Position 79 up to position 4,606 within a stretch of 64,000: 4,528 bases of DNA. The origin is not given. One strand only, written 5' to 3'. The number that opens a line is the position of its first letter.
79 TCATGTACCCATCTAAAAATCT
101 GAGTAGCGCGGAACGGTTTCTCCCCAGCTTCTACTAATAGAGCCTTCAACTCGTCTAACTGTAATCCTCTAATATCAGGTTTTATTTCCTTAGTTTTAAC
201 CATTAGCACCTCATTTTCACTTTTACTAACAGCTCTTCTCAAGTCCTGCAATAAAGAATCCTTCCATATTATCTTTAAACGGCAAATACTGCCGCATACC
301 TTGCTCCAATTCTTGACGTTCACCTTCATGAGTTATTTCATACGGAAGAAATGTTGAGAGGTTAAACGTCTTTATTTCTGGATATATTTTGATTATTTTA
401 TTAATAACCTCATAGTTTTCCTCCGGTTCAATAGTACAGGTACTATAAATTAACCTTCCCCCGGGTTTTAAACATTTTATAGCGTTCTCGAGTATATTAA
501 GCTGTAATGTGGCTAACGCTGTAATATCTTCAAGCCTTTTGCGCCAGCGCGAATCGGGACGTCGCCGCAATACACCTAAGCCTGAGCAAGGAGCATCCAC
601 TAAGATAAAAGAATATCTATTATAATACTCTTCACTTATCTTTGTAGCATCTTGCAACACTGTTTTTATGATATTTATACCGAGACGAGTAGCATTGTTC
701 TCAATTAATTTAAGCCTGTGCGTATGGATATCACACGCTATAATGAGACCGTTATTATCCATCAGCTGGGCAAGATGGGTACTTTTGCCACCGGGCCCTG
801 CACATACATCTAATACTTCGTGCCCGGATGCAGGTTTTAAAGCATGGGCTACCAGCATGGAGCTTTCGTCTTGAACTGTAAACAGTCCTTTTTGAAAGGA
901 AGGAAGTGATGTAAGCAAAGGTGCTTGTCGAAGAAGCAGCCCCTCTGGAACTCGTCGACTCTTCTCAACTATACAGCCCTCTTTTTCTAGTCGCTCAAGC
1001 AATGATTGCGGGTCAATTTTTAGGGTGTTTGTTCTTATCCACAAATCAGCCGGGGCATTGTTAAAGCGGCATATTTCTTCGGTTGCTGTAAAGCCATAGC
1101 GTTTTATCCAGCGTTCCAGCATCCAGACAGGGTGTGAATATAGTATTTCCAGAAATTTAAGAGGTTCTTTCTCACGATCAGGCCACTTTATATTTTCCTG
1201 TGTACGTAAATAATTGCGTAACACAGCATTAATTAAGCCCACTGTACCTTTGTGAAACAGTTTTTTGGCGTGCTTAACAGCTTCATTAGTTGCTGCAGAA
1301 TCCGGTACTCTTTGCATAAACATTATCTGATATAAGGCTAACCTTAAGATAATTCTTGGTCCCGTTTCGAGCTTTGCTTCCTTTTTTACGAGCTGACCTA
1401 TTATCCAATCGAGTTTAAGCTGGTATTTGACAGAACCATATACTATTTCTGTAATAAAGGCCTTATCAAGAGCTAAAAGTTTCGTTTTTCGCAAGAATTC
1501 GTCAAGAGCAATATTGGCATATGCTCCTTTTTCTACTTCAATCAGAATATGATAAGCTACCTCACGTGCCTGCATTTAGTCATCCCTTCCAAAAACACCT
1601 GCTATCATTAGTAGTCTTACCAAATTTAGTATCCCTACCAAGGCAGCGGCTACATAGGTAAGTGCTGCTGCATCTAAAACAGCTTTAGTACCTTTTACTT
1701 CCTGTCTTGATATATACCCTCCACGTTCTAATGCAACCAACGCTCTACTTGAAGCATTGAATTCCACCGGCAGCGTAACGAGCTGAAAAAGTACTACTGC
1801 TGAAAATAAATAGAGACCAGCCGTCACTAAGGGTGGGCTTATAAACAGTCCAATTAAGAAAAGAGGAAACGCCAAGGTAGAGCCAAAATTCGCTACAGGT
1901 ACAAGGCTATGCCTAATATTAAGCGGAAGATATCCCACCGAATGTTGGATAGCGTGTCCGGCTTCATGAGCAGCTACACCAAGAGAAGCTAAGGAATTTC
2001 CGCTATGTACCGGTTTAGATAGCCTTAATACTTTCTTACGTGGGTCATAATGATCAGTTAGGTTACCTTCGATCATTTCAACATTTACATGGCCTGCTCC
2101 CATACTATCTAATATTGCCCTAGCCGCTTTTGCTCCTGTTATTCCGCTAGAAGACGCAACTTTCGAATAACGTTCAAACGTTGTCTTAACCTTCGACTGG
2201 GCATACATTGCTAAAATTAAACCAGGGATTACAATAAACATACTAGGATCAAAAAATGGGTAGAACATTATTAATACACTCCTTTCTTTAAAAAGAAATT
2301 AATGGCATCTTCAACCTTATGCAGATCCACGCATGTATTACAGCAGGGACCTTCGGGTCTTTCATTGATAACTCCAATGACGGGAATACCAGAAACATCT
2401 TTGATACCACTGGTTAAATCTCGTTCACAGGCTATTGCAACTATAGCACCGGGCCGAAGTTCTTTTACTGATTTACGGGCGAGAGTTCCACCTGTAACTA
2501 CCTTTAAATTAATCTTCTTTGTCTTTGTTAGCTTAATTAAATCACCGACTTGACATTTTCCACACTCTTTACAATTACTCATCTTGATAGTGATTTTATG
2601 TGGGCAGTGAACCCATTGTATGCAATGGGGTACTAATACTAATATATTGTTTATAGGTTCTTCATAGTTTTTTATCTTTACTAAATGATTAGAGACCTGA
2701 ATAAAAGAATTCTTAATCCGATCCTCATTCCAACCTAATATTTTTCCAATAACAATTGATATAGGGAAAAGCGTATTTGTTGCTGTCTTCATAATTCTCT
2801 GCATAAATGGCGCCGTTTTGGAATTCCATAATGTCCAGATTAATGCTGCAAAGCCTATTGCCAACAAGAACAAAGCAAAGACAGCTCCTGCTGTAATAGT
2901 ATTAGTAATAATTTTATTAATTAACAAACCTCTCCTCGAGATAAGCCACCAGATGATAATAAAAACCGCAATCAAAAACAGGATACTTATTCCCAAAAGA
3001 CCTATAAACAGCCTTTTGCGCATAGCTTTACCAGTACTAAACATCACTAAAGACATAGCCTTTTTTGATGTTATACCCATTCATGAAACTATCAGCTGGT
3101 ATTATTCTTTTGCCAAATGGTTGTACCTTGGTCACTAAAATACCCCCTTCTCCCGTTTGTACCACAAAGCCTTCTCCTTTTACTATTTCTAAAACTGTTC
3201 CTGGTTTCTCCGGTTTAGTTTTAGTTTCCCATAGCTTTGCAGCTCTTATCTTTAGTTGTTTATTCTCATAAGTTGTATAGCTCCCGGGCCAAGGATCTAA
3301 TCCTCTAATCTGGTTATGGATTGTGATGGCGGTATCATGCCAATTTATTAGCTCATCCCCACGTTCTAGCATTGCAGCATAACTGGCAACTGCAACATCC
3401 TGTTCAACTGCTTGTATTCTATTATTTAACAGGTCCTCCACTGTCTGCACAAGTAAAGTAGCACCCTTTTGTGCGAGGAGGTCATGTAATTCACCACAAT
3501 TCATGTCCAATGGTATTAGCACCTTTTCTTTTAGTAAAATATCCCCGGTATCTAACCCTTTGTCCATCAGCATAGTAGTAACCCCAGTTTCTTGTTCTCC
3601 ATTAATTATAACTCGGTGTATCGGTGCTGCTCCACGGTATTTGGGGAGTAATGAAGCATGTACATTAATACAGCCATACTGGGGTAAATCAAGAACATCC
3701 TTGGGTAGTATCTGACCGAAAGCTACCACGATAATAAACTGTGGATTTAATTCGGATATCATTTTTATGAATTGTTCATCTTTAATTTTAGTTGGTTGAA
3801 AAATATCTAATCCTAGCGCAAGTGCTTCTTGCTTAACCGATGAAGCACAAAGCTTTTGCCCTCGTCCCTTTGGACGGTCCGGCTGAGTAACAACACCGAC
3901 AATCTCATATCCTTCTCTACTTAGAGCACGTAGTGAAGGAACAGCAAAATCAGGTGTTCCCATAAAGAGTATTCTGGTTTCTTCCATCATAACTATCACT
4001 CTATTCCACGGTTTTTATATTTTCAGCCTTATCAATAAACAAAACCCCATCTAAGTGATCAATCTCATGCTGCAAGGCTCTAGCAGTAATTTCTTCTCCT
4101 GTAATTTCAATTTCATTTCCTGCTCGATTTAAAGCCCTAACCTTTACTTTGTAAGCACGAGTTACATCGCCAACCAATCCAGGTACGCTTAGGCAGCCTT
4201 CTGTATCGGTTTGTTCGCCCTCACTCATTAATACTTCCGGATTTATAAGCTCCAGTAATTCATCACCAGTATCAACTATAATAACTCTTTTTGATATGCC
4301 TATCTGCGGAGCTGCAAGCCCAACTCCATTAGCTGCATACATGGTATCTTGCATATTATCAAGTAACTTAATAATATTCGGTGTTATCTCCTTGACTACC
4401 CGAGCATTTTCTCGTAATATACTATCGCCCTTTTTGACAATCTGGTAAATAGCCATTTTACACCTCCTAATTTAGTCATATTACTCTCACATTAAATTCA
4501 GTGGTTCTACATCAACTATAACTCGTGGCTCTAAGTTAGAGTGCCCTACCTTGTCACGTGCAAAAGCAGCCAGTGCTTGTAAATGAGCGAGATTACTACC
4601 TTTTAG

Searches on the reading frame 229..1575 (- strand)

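Call 38: search_protein_families(library=pfam, proteins=[window:229-1575:-], max_evalue=0.0001)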
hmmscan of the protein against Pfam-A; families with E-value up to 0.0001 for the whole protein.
window:229-1575:- (449 aa): 7 families
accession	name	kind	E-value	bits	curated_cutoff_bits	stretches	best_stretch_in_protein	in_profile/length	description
PF01189.24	Methyltr_RsmB-F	-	2.4e-57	194.3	27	1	244-445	2-198/199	16S rRNA methyltransferase RsmB/F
PF01029.23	NusB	-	7.5e-30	104.5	23.1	1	1-124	1-133/133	NusB family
PF22458.1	RsmF-B_ferredox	-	2.8e-19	69.5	27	1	148-218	1-70/74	Methyltr_RsmF/B-like, ferredoxin-like domain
PF13847.12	Methyltransf_31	-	9.5e-11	42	27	1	250-383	3-115/145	Methyltransferase domain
PF01728.25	FtsJ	-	4.2e-07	30.5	24.1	1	247-394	20-152/181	FtsJ-like methyltransferase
PF01209.24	Ubie_methyltran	-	8.2e-06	25.8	20.1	0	247-316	44-113/233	ubiE/COQ5 methyltransferase family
PF13649.12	Methyltransf_25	-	1.9e-05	25.7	27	0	254-316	1-61/97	Methyltransferase domain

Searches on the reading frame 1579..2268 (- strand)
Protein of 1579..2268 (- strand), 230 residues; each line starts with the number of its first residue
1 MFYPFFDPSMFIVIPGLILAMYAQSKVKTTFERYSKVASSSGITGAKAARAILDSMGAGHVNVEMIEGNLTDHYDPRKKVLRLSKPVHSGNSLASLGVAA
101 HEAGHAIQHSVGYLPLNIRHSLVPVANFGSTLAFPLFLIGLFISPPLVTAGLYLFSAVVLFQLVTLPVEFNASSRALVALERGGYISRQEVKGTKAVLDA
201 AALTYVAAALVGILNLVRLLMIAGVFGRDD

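Call 38: search_protein_families(library=pfam, proteins=[window:1579-2268:-], max_evalue=0.0001)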
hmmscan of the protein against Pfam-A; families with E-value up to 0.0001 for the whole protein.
window:1579-2268:- (230 aa): 1 family
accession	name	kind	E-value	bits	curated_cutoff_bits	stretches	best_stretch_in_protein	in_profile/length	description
PF04298.18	Zn_peptidase_2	-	3.7e-89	298.4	27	1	10-223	2-217/218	Putative neutral zinc metallopeptidase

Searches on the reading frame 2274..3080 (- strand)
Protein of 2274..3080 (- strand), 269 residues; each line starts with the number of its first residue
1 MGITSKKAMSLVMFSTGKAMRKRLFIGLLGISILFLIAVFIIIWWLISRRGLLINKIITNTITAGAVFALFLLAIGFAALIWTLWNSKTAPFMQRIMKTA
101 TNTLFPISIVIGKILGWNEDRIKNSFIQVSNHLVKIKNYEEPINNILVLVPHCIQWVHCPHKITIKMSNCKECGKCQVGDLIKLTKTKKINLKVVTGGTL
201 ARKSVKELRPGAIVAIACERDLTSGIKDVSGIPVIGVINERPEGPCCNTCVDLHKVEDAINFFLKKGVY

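Call 38: search_protein_families(library=pfam, proteins=[window:2274-3080:-], max_evalue=0.0001)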
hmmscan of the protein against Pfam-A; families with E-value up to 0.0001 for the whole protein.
window:2274-3080:- (269 aa): 1 family
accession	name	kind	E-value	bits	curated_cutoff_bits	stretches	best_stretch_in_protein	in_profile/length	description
PF01976.22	DUF116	-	5.6e-51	172.5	25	1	107-260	2-155/155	Protein of unknown function DUF116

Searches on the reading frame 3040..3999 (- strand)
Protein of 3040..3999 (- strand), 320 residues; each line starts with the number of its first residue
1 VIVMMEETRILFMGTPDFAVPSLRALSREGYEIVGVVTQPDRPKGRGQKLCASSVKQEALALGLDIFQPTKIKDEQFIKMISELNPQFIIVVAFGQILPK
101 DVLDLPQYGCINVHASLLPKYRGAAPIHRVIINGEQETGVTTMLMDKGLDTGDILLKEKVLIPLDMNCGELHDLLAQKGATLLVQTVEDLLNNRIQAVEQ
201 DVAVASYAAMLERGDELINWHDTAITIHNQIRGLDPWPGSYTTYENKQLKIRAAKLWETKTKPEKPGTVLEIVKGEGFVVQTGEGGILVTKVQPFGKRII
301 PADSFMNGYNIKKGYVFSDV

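Call 38: search_protein_families(library=pfam, proteins=[window:3040-3999:-], max_evalue=0.0001)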
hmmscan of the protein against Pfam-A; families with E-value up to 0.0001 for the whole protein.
window:3040-3999:- (320 aa): 2 families
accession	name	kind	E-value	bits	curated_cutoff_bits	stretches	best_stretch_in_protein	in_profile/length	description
PF00551.24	Formyl_trans_N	-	9.7e-41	139.9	26.1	1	9-187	2-181/181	Formyl transferase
PF02911.23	Formyl_trans_C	-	7.8e-27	93.8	21.1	1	212-310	3-100/100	Formyl transferase, C-terminal domain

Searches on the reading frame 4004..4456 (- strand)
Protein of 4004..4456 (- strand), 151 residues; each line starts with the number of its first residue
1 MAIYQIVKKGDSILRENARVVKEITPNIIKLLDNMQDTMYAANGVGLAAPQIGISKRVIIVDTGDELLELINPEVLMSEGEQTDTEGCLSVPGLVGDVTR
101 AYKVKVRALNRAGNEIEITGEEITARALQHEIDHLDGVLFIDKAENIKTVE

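Call 38: search_protein_families(library=pfam, proteins=[window:4004-4456:-], max_evalue=0.0001)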
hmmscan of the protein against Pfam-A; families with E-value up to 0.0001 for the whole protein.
window:4004-4456:- (151 aa): 1 family
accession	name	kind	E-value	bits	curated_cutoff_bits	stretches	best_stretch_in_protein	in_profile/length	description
PF01327.26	Pep_deformylase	-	7.2e-51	172.3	22.8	1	4-148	2-154/156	Polypeptide deformylase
